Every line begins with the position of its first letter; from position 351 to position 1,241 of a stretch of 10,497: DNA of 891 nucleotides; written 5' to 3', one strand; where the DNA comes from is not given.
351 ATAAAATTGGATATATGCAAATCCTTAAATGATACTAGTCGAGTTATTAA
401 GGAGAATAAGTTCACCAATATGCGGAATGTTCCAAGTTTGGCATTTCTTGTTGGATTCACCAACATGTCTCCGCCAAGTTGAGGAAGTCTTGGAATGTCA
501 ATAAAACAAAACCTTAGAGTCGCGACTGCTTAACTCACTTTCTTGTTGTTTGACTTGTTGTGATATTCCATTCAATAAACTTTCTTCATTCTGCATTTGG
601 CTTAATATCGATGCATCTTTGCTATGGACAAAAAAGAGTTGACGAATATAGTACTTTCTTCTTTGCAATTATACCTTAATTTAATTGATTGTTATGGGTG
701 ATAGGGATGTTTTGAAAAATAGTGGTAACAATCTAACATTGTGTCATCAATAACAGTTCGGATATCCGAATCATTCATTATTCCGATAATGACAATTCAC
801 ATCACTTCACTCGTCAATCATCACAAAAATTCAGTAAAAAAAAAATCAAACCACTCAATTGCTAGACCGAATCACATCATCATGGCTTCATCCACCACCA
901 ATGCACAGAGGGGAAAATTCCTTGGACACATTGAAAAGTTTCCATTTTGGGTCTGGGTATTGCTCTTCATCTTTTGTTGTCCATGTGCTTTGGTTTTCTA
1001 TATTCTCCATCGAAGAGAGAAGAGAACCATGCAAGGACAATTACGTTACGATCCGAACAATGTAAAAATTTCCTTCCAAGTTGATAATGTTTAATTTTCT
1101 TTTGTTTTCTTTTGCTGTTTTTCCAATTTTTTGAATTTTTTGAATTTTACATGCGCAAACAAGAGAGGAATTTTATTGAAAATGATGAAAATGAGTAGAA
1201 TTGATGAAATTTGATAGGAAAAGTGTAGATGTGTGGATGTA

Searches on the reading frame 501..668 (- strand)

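Call 14: search_protein_families(library=pfam, max_evalue=0.1, proteins=[window:501-668:-])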
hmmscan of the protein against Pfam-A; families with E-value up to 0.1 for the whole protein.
seq(56 aa): 1 family
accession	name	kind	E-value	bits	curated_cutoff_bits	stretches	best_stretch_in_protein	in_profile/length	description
PF11526.13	Pfc11_Clp1_ID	-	0.032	14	24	1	2-27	13-38/43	Pcf11, Clp1-interaction domain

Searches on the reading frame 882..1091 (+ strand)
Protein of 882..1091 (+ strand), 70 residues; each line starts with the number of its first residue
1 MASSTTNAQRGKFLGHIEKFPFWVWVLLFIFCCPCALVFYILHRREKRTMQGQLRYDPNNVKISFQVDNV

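Call 14: search_protein_families(library=pfam, max_evalue=0.1, proteins=[window:882-1091:+])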
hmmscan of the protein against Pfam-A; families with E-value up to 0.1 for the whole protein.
seq(70 aa): 2 families
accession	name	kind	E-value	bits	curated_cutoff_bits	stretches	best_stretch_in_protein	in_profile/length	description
PF11669.13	WBP-1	-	0.046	14.8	28.1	1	18-60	20-58/102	WW domain-binding protein 1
PF10960.13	Holin_BhlA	-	0.069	13.6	22.6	1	24-55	14-40/70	BhlA holin family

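Call 30: find_encoding_contigs(protein=window:882-1091:+, flank=10000)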
Protein seq(70 aa) (70 aa): no gene with exactly this product is on record in the collection.
